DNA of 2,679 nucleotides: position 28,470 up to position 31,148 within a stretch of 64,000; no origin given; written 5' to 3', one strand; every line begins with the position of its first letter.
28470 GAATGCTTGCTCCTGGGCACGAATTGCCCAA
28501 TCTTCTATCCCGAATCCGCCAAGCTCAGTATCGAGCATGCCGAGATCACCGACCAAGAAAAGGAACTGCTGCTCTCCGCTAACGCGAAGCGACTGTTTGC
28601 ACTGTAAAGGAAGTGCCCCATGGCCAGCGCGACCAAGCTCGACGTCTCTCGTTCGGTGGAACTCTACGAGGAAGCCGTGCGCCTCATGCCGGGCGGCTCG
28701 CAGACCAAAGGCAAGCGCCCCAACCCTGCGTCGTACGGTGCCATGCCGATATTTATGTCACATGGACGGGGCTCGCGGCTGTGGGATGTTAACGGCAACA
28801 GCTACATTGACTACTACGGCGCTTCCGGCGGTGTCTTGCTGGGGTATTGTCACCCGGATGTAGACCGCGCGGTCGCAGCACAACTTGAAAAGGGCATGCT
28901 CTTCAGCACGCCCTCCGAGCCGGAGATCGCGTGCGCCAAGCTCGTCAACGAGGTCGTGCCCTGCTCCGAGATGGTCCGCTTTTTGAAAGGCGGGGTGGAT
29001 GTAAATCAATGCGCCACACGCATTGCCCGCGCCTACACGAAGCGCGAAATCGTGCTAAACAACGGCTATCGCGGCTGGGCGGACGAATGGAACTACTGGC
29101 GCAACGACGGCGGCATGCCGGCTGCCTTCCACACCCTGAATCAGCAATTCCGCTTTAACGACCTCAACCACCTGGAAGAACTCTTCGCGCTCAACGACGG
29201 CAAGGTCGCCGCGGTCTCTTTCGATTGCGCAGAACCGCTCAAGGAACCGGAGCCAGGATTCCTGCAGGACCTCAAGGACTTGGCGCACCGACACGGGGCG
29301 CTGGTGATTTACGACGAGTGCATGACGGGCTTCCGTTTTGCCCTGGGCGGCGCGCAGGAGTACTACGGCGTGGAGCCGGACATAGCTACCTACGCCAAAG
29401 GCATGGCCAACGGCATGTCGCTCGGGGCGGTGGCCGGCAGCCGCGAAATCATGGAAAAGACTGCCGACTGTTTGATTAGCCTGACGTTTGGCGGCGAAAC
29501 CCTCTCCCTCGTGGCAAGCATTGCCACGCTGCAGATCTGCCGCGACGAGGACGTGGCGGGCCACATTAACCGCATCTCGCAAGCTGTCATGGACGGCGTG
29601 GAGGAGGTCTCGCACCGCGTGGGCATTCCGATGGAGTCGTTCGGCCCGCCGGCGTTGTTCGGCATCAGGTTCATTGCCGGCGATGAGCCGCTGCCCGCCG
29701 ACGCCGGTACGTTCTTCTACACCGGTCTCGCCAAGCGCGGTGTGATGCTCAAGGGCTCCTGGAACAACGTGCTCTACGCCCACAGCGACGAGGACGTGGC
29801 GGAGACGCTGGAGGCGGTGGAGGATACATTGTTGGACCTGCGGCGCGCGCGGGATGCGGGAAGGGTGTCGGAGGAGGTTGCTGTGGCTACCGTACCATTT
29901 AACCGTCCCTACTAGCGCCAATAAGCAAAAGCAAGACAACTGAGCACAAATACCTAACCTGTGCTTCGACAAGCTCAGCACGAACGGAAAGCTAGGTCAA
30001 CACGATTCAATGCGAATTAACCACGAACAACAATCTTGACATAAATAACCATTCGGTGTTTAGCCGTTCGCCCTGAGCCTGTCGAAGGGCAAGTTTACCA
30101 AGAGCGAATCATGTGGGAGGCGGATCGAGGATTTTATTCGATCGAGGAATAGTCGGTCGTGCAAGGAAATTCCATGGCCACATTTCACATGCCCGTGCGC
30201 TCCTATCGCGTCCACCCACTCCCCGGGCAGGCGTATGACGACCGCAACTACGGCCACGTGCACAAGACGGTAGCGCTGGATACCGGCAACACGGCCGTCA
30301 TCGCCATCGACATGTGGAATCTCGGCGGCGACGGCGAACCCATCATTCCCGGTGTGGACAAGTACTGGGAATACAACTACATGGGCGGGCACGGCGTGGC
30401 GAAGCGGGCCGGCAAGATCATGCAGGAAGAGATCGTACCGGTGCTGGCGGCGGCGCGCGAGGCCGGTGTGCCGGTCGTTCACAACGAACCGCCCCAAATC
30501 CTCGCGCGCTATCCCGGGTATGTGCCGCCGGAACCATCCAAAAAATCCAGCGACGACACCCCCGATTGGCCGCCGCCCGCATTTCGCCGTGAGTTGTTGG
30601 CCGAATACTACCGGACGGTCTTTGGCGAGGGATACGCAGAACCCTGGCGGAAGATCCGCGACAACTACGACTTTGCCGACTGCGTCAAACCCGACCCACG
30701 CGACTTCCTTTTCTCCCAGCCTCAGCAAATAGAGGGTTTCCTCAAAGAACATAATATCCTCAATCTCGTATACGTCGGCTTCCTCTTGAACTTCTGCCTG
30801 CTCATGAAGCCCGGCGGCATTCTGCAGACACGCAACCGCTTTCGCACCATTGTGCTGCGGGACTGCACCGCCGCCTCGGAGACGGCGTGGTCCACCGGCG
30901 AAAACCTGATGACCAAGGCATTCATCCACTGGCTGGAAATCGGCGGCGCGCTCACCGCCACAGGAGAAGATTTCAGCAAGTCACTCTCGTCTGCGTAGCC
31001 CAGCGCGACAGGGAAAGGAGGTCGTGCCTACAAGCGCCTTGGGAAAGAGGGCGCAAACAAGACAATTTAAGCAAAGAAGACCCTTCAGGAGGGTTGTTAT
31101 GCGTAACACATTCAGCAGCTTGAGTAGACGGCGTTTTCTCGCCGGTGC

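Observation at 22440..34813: Eleven-gene plus-strand catabolic cluster, candidate aminocyclitol/inosamine-like pathway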

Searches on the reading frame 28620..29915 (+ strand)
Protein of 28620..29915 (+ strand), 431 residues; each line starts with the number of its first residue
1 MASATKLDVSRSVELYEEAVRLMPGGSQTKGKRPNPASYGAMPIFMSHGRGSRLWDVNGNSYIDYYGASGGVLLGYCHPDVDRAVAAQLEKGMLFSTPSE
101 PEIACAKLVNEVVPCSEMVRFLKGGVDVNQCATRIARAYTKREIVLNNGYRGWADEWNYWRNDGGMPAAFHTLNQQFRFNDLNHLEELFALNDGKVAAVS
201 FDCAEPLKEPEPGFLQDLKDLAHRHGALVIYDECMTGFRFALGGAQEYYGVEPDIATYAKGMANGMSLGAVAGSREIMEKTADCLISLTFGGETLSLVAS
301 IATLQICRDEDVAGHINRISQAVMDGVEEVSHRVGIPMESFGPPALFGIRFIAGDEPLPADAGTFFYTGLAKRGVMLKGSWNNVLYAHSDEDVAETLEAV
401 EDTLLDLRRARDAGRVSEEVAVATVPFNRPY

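Call 3: search_protein_families(library=pfam, proteins=[window:28620-29915:+])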
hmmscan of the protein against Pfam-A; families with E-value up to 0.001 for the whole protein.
window:28620-29915:+ (431 aa): 1 family
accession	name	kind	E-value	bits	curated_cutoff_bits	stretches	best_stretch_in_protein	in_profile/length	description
PF00202.27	Aminotran_3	-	3.9e-44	151.4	30.5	1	38-384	5-378/403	Aminotransferase class-III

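Call 4: search_protein_families(library=ncbifam, proteins=[window:28620-29915:+])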
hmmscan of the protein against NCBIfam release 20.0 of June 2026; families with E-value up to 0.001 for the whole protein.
window:28620-29915:+ (431 aa): 68 families (the best 25 are shown)
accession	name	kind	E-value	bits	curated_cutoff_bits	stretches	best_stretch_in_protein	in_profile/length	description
NF004856.0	PRK06209.1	equivalog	3.7e-85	286.1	486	1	7-415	6-424/450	glutamate-1-semialdehyde 2,1-aminomutase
NF000818.0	PRK00062.1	subfamily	8.2e-72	242.2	398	1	9-405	3-425/429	glutamate-1-semialdehyde 2,1-aminomutase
TIGR00713.1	hemL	equivalog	3.3e-71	240.2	527.3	1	12-404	2-420/423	glutamate-1-semialdehyde 2,1-aminomutase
NF041362.1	GntE_guanitoxin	equivalog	9.3e-68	228.7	525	2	163-351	175-369/426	guanitoxin biosynthesis PLP-dependent transaminase GntE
NF009055.0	PRK12389.1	equivalog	1.7e-66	224.6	637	1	9-407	3-428/431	glutamate-1-semialdehyde 2,1-aminomutase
NF001864.0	PRK00615.1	equivalog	1.8e-41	142.2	706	1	11-353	6-365/433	glutamate-1-semialdehyde aminotransferase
TIGR00707.1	argD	subfamily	8.8e-39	133.4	410.05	1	38-335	5-314/381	acetylornithine/succinylornithine family transaminase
NF002874.0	PRK03244.1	equivalog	2.2e-36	125.5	457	1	38-332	21-324/399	acetylornithine transaminase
NF004426.0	PRK05769.1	equivalog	4.2e-36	124.7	552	2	210-355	239-383/441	acetyl ornithine aminotransferase family protein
NF005993.0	PRK08117.1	subfamily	1.3e-34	119.5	574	2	180-356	190-372/433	aspartate aminotransferase family protein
NF004718.0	PRK06062.1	subfamily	1.6e-34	119.2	472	2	181-355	202-385/454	hypothetical protein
NF002797.0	PRK02936.1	equivalog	6.2e-33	114.1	496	1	38-329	7-305/385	acetylornithine transaminase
TIGR00700.1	GABAtrnsam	equivalog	1.7e-31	109.3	506.65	2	210-333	215-339/420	4-aminobutyrate--2-oxoglutarate transaminase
NF003468.0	PRK05093.1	subfamily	2.2e-31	109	522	1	39-387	20-378/405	acetylornithine/succinyldiaminopimelate transaminase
NF005376.0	PRK06918.1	equivalog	3.8e-31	108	676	2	210-333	237-361/451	4-aminobutyrate--2-oxoglutarate transaminase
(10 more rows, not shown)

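Call 12: search_solved_structures(query=window:28620-29915:+, max_evalue=1e-20)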
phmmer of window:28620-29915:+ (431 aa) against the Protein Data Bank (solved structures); distinct sequences matched with E-value up to 1e-20: 70 (the best 60 are shown).
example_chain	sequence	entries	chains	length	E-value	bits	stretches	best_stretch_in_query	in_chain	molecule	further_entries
2hoy_A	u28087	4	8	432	4.5e-58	200.3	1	10-401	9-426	Glutamate-1-semialdehyde 2,1-aminomutase (GSAM) apo-form | Glutamate-1-semialdehyde 2,1-aminomutase (GSAM) pmp-form | Glutamate-1-semialdehyde 2,1-aminomutase (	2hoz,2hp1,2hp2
3fq7_A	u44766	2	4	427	7e-58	199.6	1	11-401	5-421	Glutamate-1-semialdehyde 2,1-aminomutase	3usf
2gsa_A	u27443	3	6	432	8.6e-58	199.3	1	10-401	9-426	GLUTAMATE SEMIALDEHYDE AMINOTRANSFERASE | PROTEIN (GLUTAMATE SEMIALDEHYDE AMINOTRANSFERASE)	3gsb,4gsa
3fq8_A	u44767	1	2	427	2.5e-57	197.8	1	11-401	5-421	Glutamate-1-semialdehyde 2,1-aminomutase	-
3fqa_A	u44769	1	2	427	4.8e-57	196.9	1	11-401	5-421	Glutamate-1-semialdehyde 2,1-aminomutase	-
5i92_A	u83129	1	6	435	1e-56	195.8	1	9-357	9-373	Glutamate-1-semialdehyde 2,1-aminomutase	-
5hdm_A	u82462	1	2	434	1.2e-55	192.3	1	8-404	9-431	Glutamate-1-semialdehyde 2,1-aminomutase 1, chloroplastic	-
2cfb_A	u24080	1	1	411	4.6e-55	190.4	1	24-404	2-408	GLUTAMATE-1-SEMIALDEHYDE 2,1-AMINOMUTASE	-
3l44_A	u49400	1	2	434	4e-53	184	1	10-401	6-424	Glutamate-1-semialdehyde 2,1-aminomutase 1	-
4e77_A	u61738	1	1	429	1.4e-50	175.5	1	9-400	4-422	Glutamate-1-semialdehyde 2,1-aminomutase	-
6w80_A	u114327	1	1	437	1.5e-50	175.5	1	11-383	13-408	Glutamate-1-semialdehyde 2,1-aminomutase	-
2e7u_A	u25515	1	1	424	3.4e-50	174.3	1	15-402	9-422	Glutamate-1-semialdehyde 2,1-aminomutase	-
3bs8_A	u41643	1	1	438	1.2e-48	169.2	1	11-409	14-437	Glutamate-1-semialdehyde 2,1-aminomutase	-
3k28_A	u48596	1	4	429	1.8e-48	168.7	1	10-405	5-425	Glutamate-1-semialdehyde 2,1-aminomutase 2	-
2epj_A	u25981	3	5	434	7.2e-42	146.9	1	11-339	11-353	Glutamate-1-semialdehyde 2,1-aminomutase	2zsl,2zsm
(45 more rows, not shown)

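Call 54: search_dna_similar(query=window:28620-29915:+, collection=plasmids, mode=protein, max_rows=15)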
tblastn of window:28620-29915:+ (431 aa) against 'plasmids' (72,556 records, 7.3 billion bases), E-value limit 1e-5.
Records with a match: 1665; places in all: 2842; records where one place covers at least 80% of the query: 491.
Best place of each record, by identity: <60% 1665.
By first word of the organism name: Rhizobium 224; Sinorhizobium 165; Ralstonia 137; Klebsiella 112; Pantoea 97; Agrobacterium 71; Streptomyces 50; Pseudosulfitobacter 47; Piscirickettsia 32; Shinella 30; and 196 more.
By predicted mobility (MOB-suite, as given by PLSDB): non-mobilizable 961; conjugative 393; mobilizable 311.
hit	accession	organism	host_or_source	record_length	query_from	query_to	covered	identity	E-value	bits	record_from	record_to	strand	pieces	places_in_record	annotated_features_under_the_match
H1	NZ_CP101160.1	Natronosalvus amylolyticus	cell culture,sediment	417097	9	397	90%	41.0%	1e-88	301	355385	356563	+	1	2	aminotransferase class III-fold pyridoxal phosphate-dependent enzyme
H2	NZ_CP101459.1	Natrononativus amylolyticus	cell culture,sediment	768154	1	403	94%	39.4%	2e-82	283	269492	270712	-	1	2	aminotransferase class III-fold pyridoxal phosphate-dependent enzyme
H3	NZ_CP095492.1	Halosolutus gelatinilyticus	cell culture,saline soil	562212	9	397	90%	39.2%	2e-78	271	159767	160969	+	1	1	aminotransferase class III-fold pyridoxal phosphate-dependent enzyme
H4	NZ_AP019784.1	Methylomagnum ishizawai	-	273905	9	403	92%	38.6%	7e-74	258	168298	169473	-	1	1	aminotransferase class III-fold pyridoxal phosphate-dependent enzyme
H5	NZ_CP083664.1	Haloprofundus salinisoli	cell culture,saline soil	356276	9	402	91%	37.9%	7e-79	273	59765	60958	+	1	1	aminotransferase class III-fold pyridoxal phosphate-dependent enzyme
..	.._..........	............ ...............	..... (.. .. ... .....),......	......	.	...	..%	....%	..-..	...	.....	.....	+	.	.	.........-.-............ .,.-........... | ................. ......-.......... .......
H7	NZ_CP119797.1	Halomontanus rarus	cell culture,sediment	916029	13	402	90%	37.0%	4e-62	224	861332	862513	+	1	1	aminotransferase class III-fold pyridoxal phosphate-dependent enzyme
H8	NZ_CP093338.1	Shinella sp. H4-D48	whole organism,grassland soil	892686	8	401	91%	36.0%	3e-64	231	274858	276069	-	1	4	glutamate-1-semialdehyde 2,1-aminomutase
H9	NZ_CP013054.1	Sinorhizobium americanum CCGM7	Phaseolus vulgaris,root nodules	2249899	11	401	91%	36.0%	6e-62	224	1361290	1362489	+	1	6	none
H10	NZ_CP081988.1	Shinella oryzae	cell culture,rhizosphere soil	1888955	8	401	91%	35.5%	8e-61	221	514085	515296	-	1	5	none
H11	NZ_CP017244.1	Rhizobium etli 8C-3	Phaseolus vulgaris,cell culture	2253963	8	401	91%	35.5%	2e-59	217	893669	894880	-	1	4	record has no annotation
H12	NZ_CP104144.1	Rhizobium sullae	Sulla coronaria,cell culture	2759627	12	401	90%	35.9%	3e-60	219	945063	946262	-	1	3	record has no annotation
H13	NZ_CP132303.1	Shinella sumterensis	Homo sapiens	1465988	8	401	91%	35.4%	3e-62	224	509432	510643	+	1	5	none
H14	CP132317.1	Shinella sumterensis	Homo sapiens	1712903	8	401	91%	35.4%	6e-62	224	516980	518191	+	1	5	glutamate-1-semialdehyde 2,1-aminomutase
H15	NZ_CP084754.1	Roseateles sp. XES5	Xenopus laevis,bacterial culture,swab ...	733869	8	401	91%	35.4%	1e-60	220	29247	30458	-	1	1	glutamate-1-semialdehyde 2,1-aminomutase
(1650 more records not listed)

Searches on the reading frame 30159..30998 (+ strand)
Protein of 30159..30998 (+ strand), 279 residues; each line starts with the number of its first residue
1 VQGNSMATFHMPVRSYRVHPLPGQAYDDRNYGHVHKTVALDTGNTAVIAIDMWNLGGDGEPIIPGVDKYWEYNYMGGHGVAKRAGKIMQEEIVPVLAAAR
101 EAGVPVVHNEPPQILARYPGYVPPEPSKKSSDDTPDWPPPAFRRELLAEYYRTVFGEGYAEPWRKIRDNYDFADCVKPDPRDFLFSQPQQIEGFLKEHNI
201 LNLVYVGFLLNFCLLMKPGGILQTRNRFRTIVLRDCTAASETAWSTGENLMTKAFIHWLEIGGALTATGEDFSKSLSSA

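Call 3: search_protein_families(library=pfam, proteins=[window:30159-30998:+])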
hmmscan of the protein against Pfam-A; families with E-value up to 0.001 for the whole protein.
window:30159-30998:+ (279 aa): 1 family
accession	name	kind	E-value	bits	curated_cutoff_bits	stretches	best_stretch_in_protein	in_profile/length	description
PF00857.26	Isochorismatase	-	0.00023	21.7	27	0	81-243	19-154/175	Isochorismatase domain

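Call 4: search_protein_families(library=ncbifam, proteins=[window:30159-30998:+])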
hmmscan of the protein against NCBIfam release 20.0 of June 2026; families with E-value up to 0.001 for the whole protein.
window:30159-30998:+ (279 aa): 0 families

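Call 35: search_solved_structures(query=window:30159-30998:+, max_evalue=10)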
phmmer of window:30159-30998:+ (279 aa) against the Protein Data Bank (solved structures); distinct sequences matched with E-value up to 10: 1.
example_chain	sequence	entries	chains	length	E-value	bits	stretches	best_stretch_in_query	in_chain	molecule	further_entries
3kl2_A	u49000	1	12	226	0.036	16.5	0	191-241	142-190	Putative isochorismatase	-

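Call 46: find_homologous_proteins(query=window:30174-30998:+)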
Query window:30174-30998:+ (274 aa): 12 proteins with E <= 0.001 among 1985 candidates.
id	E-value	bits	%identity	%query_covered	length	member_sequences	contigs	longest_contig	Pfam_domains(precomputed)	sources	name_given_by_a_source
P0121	6.1e-172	589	90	100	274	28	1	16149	-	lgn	-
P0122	1.7e-160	551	85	100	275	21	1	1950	-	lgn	-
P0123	6.2e-157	539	83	100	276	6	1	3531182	-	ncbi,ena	-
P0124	9.0e-154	529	82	100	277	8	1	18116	-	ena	-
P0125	4.9e-151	520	81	100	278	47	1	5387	PF00857.27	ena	-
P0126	5.7e-147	507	78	100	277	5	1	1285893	PF00857.27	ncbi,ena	-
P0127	2.5e-107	376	59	100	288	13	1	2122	-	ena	-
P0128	2.9e-63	232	82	45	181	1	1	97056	-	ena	-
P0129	4.1e-61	225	56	64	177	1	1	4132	-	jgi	jgi:nicotinamidase-related amidase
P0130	1.8e-60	223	41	99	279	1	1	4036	PF00857.27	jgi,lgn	-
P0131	3.0e-51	192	38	96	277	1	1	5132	-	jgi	-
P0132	6.7e-46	175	66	46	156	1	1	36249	-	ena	-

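Call 47: find_encoding_contigs(protein=P0130, flank=6000, max_places=3)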
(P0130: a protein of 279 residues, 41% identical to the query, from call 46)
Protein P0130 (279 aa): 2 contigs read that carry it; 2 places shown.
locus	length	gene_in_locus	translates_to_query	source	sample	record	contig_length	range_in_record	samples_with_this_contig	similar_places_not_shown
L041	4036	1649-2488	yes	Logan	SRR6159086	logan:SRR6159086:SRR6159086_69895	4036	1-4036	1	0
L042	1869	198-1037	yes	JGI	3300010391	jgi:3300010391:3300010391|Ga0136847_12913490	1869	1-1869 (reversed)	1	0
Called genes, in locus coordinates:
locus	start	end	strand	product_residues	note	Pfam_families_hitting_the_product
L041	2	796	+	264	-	?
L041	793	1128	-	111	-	PF12441:CopG_antitoxin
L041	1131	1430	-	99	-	PF04365:BrnT_toxin (weak)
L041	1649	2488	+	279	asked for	PF00857:Isochorismatase (weak)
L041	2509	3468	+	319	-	-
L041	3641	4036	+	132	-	?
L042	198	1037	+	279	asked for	PF00857:Isochorismatase (weak)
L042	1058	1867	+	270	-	?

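Call 48: find_encoding_contigs(protein=P0131, flank=6000, max_places=3)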
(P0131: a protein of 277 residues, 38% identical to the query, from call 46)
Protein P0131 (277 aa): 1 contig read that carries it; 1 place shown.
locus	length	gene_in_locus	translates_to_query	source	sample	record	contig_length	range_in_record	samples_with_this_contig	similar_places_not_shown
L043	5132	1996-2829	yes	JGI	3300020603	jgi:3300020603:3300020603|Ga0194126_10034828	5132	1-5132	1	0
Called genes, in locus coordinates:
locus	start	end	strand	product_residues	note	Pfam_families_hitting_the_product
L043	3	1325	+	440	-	?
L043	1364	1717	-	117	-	-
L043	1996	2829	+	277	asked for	-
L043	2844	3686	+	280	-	PF02522:Antibiotic_NAT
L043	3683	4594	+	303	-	PF01026:TatD_DNase (weak), PF04909:Amidohydro_2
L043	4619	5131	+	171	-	?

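Call 49: find_encoding_contigs(protein=P0129, flank=6000, max_places=3)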
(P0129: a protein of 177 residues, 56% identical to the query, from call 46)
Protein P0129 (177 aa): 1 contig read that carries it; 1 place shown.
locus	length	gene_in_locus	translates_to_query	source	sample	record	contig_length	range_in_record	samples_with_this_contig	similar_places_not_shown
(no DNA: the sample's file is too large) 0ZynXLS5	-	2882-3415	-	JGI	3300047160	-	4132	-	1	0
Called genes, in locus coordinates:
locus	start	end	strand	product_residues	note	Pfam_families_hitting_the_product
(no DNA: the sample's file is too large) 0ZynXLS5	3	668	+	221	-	?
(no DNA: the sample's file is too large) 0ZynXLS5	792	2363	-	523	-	PF07969:Amidohydro_3, PF01979:Amidohydro_1 (faint), PF07969:Amidohydro_3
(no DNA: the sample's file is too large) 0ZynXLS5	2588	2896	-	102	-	PF13378:MR_MLE_C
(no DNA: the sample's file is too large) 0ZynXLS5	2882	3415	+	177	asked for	-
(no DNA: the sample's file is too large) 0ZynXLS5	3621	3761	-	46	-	-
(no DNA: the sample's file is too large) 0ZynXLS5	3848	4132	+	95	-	?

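Call 53: search_protein_families(library=pfam, proteins=[L043:3-1325:+, L043:4619-5131:+, L041:2-796:+, L041:2509-3468:+, L041:3641-4036:+, L043:3683-4594:+, L043:2844-3686:+], max_evalue=0.01)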
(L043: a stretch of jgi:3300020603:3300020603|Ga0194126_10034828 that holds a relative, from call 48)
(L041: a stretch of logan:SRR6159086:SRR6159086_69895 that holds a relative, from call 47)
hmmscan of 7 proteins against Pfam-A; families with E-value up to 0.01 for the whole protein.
L043:3-1325:+ (440 aa): 2 families
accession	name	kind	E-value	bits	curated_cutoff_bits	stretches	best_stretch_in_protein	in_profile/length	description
PF12850.12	Metallophos_2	-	4.7e-07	30.4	27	1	44-187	3-92/154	Calcineurin-like phosphoesterase superfamily domain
PF00149.33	Metallophos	-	8.2e-07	30.1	21.5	1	44-185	3-116/191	Calcineurin-like phosphoesterase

L043:4619-5131:+ (171 aa): 3 families
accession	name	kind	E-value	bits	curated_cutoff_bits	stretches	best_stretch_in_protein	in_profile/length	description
PF14885.12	GHL15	-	2.3e-05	24.9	27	1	107-159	46-99/271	Hypothetical glycosyl hydrolase family 15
PF01055.32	Glyco_hydro_31_2nd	-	0.0013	18.6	23.5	1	70-156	65-156/328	Glycosyl hydrolases family 31 TIM-barrel domain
PF03537.19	Glyco_hydro_114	-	0.0038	17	27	1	113-157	67-115/231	Glycoside-hydrolase family GH114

L041:2-796:+ (264 aa): 2 families
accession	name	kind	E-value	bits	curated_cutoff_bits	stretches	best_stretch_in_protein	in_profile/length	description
PF02633.19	Creatininase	-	6.9e-11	42.5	31.3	1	1-178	26-205/238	Creatinine amidohydrolase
PF23089.2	ELAPOR1_C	-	0.0079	16.3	27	0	134-160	9-35/37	ELAPOR1-like, C-terminal domain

L041:2509-3468:+ (319 aa): 0 families

L041:3641-4036:+ (132 aa): 2 families
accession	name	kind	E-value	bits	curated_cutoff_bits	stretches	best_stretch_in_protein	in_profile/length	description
PF00392.27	GntR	-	2.4e-17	62.8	27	1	14-75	2-64/64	Bacterial regulatory proteins, gntR family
PF07729.17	FCD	-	4.3e-08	34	24.3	1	85-129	1-45/125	FCD domain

L043:3683-4594:+ (303 aa): 2 families
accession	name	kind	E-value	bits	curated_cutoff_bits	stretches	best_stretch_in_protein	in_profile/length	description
PF04909.20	Amidohydro_2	-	1.4e-19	71.4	26.4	1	7-300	1-288/289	Amidohydrolase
PF01026.27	TatD_DNase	-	9.1e-06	25.7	27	1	7-299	1-252/253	TatD related DNase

L043:2844-3686:+ (280 aa): 1 family
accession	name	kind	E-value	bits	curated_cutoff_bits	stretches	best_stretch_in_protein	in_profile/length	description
PF02522.19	Antibiotic_NAT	-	1.5e-42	146.2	25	1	33-251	1-228/232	Aminoglycoside 3-N-acetyltransferase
